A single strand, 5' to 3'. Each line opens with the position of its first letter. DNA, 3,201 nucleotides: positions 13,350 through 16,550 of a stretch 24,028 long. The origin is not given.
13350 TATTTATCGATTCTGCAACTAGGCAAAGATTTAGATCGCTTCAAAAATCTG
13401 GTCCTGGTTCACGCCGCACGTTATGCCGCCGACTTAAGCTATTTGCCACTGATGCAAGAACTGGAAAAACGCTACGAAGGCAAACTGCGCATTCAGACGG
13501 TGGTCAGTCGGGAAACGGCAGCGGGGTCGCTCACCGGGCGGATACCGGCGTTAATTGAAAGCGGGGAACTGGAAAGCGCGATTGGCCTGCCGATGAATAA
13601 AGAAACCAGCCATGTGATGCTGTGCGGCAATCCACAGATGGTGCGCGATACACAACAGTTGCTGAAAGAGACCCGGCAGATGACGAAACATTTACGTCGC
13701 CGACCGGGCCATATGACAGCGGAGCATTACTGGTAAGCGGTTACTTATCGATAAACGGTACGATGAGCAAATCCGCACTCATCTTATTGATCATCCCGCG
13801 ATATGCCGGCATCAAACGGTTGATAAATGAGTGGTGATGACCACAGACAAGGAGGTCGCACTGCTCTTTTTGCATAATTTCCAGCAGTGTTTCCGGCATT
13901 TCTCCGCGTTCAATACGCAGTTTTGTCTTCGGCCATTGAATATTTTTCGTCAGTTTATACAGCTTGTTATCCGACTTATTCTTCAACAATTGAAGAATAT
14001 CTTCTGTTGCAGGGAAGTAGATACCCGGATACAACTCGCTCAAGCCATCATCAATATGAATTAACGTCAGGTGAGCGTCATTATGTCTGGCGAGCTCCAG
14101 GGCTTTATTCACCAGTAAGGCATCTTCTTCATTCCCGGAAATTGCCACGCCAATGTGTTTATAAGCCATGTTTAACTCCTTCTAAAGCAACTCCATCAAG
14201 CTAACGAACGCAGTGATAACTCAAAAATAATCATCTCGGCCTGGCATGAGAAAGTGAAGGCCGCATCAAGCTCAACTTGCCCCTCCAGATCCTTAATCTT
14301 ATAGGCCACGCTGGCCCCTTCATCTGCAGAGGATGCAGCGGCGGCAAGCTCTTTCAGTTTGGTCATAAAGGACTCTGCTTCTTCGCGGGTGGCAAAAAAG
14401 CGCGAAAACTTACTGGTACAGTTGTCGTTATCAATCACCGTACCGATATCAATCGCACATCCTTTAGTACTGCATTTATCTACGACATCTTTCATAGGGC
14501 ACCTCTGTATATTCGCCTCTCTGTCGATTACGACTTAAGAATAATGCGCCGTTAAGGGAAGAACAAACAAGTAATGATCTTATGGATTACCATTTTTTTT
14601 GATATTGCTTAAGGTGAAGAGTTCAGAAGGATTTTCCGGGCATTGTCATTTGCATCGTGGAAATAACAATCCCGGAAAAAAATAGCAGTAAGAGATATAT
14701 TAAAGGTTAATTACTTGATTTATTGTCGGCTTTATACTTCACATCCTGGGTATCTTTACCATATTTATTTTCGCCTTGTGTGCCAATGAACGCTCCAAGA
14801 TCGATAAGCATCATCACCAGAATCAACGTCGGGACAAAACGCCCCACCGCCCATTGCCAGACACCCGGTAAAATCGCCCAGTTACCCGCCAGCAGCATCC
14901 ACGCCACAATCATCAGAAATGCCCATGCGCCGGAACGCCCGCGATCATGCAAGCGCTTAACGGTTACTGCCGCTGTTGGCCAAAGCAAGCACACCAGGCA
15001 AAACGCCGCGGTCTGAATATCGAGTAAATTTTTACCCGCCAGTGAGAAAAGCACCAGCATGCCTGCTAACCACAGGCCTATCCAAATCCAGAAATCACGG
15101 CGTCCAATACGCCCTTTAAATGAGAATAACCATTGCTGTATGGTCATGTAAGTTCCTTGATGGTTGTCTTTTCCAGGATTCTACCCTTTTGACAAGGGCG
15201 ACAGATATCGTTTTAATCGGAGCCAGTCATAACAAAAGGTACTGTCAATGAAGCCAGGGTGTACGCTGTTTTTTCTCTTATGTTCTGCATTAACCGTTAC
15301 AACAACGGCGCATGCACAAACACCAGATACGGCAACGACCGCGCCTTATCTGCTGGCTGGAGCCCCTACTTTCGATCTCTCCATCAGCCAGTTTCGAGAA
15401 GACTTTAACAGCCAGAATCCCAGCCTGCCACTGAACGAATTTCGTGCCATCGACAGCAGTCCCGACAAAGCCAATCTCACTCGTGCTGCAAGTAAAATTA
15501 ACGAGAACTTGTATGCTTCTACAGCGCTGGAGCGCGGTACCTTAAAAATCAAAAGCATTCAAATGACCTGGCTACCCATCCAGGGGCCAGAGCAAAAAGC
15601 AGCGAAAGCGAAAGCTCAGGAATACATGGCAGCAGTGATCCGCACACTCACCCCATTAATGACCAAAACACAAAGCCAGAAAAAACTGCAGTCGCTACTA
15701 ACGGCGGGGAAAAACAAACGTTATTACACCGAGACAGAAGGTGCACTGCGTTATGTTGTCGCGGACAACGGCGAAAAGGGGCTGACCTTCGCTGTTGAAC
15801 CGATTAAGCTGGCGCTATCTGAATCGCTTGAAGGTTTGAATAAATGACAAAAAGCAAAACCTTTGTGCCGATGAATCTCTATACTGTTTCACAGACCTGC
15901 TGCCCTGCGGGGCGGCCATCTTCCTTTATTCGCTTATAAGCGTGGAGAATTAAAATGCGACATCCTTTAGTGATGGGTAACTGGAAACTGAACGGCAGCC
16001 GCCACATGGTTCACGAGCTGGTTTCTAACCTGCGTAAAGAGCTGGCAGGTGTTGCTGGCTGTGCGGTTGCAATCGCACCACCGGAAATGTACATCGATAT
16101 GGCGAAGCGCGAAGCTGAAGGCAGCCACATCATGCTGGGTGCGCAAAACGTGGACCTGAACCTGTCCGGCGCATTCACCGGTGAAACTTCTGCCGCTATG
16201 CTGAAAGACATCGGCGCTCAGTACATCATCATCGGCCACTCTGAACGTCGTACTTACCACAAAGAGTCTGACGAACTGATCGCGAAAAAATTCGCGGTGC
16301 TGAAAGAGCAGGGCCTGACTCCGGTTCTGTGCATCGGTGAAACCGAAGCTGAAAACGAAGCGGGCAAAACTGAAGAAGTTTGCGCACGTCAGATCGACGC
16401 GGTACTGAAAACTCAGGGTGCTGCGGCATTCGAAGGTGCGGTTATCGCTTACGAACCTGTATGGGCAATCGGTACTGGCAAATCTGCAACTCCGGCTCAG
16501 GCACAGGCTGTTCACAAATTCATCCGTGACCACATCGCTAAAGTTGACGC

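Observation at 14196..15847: Under-characterised cluster yiiQ / yiiR / yiiS-uspD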

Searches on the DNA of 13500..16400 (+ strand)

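Call 2: search_dna_similar(query=window:14000-16400:+, collection=ecoli_genomes, mode=near, max_rows=5)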
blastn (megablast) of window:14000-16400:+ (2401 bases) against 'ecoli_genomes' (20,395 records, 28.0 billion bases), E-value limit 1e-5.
Records with a match: 5426; places in all: 5427; records where one place covers at least 80% of the query: 5426.
Genomes with a match: 5426 of 5426; with a place that covers at least 80% of the query: 5426. Places per genome that has any: lowest 1, median 1, highest 2. On chromosomes: 5425 places; on plasmids: 2.
Best place of each record, by identity: >=99% 2854; 95-99% 2572.
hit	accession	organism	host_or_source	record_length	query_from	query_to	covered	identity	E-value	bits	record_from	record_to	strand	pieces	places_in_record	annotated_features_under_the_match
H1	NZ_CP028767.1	Escherichia coli strain A7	Orangutan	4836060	1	2401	100%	100.0%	0e+0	4434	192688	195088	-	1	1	yiiQ: YiiQ family protein | tpiA: triose-phosphate isomerase | yiiR: DUF805 domain-containing protein | yiiS: DUF406 domain-containing protein | uspD: universal stress protein UspD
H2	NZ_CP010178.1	Escherichia coli strain H15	not applicable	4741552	1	2401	100%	100.0%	0e+0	4429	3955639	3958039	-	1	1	yiiQ: YiiQ family protein | tpiA: triose-phosphate isomerase | yiiR: DUF805 domain-containing protein | yiiS: DUF406 domain-containing protein | uspD: universal stress protein UspD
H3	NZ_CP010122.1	Escherichia coli strain C5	cow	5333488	1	2401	100%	100.0%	0e+0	4429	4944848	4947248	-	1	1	yiiQ: YiiQ family protein | tpiA: triose-phosphate isomerase | yiiR: DUF805 domain-containing protein | yiiS: DUF406 domain-containing protein | uspD: universal stress protein UspD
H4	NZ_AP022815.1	Escherichia coli strain JE86-ST05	Homo sapiens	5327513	1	2401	100%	100.0%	0e+0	4429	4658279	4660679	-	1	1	yiiQ: YiiQ family protein | tpiA: triose-phosphate isomerase | yiiR: DUF805 domain-containing protein | yiiS: DUF406 domain-containing protein | uspD: universal stress protein UspD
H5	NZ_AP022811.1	Escherichia coli strain JE86-ST02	Homo sapiens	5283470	1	2401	100%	100.0%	0e+0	4429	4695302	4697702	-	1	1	yiiQ: YiiQ family protein | tpiA: triose-phosphate isomerase | yiiR: DUF805 domain-containing protein | yiiS: DUF406 domain-containing protein | uspD: universal stress protein UspD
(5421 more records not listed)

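Call 3: get_annotated_region(hit=H2, flank=6000)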
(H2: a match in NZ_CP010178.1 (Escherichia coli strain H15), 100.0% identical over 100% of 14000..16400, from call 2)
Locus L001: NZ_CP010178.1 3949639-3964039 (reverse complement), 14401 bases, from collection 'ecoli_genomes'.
description: Escherichia coli strain H15 chromosome, complete genome
organism: Escherichia coli strain H15 (NCBI taxid 562)
replicon: chromosome; assembly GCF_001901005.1
host: not applicable; source: -; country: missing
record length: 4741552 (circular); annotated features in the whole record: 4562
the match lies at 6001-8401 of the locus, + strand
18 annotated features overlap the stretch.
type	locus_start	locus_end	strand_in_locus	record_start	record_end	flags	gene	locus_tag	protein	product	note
CDS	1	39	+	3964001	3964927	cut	menA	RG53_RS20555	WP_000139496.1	1,4-dihydroxy-2-naphthoate polyprenyltransferase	-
CDS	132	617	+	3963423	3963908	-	rraA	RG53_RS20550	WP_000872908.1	ribonuclease E activity regulator RraA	-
CDS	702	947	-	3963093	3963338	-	zapB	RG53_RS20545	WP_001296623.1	septal ring assembly protein ZapB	-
CDS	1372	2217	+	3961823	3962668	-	glpF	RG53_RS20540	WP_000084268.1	glycerol uptake facilitator protein GlpF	-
CDS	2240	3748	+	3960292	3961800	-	glpK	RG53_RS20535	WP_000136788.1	glycerol kinase GlpK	-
CDS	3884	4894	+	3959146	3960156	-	glpX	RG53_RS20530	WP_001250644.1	class II fructose-bisphosphatase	-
CDS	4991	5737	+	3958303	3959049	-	fpr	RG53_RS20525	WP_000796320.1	ferredoxin--NADP(+) reductase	-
CDS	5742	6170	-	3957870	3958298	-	uspD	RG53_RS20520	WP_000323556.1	universal stress protein UspD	-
CDS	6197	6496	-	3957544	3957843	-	yiiS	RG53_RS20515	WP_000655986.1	DUF406 domain-containing protein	-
CDS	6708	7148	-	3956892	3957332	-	yiiR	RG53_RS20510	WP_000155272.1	DUF805 domain-containing protein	-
CDS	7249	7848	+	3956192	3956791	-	yiiQ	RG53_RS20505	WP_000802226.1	YiiQ family protein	-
CDS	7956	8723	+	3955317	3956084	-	tpiA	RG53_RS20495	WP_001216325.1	triose-phosphate isomerase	-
CDS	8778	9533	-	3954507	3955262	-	cdh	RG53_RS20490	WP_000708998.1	CDP-diacylglycerol diphosphatase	-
CDS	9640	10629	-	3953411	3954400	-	sbp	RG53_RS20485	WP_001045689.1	sulfate/thiosulfate ABC transporter substrate-binding protein Sbp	-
CDS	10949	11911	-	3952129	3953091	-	pfkA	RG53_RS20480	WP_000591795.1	6-phosphofructokinase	-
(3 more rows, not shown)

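Call 83: search_rna_families(source=window, start=13500, end=16200, threshold=evalue, max_evalue=1)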
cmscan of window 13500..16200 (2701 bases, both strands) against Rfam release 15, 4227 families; matches with E-value up to 1: 0.
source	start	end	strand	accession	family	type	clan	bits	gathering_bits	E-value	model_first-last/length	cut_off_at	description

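Call 89: search_dna_similar(query=L131:4560-5430:+, collection=ecoli_genomes, mode=near, max_rows=12)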
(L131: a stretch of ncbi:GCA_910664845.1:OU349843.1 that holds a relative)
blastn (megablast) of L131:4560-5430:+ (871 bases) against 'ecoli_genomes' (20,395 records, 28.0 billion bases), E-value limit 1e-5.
Records with a match: 4; places in all: 5; records where one place covers at least 80% of the query: 3.
Genomes with a match: 4 of 5426; with a place that covers at least 80% of the query: 3. Places per genome that has any: lowest 1, median 1, highest 2. On chromosomes: 5 places; on plasmids: 0.
Best place of each record, by identity: 90-95% 4.
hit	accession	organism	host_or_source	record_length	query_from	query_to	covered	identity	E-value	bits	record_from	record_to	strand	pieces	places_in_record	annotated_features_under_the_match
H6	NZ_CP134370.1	Escherichia coli strain TUM12357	Chicken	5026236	1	871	89%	90.9%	0e+0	1029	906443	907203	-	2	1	universal stress protein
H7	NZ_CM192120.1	Escherichia coli strain MEW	Pagophila eburnea (ivory gull)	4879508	1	871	89%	90.9%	0e+0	1029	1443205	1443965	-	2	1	universal stress protein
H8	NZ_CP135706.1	Escherichia coli strain TUM1880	missing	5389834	1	871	89%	90.8%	0e+0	1024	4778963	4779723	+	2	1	universal stress protein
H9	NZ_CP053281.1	Escherichia coli strain SCU-308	Homo sapiens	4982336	281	871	68%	90.4%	0e+0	774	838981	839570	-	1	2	universal stress protein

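Call 91: get_annotated_region(hit=H6, flank=7000)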
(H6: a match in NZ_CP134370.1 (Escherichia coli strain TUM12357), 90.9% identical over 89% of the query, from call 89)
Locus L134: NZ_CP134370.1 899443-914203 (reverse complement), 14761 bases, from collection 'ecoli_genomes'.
description: Escherichia coli strain TUM12357 chromosome, complete genome
organism: Escherichia coli strain TUM12357 (NCBI taxid 562)
replicon: chromosome; assembly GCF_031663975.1
host: Chicken; source: Brazilian imported chicken meats; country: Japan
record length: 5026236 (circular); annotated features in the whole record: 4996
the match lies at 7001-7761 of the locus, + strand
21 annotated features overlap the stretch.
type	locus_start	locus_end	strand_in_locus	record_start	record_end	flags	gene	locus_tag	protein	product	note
CDS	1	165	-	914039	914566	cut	-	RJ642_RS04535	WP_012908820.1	toxin-activating lysine-acyltransferase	-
CDS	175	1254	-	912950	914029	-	-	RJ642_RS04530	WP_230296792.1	ShlB/FhaC/HecB family hemolysin secretion/activation protein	-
CDS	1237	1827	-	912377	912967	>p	-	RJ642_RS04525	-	POTRA domain-containing protein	incomplete; partial in the middle of a contig; missing C-terminus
CDS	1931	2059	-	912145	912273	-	-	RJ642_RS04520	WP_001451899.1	hypothetical protein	-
CDS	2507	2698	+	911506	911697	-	-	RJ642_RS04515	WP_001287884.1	DUF4222 domain-containing protein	-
CDS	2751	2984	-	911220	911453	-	-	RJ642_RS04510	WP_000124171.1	hypothetical protein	-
CDS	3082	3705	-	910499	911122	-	-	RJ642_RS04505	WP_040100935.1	ECs1377 family protein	-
CDS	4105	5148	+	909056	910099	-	asrA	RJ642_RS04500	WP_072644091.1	anaerobic sulfite reductase subunit AsrA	-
CDS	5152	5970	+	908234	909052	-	asrB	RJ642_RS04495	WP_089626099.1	anaerobic sulfite reductase subunit AsrB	-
CDS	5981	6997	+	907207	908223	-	asrC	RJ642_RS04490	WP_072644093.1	sulfite reductase subunit C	-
CDS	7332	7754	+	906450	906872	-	-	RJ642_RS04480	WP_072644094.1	universal stress protein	-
CDS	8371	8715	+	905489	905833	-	-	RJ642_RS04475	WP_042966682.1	helix-turn-helix domain-containing protein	-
CDS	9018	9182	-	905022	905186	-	-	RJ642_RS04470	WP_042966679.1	YhfL family protein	-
CDS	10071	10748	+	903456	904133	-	tnpA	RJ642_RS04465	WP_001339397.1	IS66-like element accessory protein TnpA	-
CDS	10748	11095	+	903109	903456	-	tnpB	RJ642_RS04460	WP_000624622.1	IS66 family insertion sequence element accessory protein TnpB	TnpB, as the term is used for proteins encoded by IS66 family insertion elements, is considered an accessory protein, ...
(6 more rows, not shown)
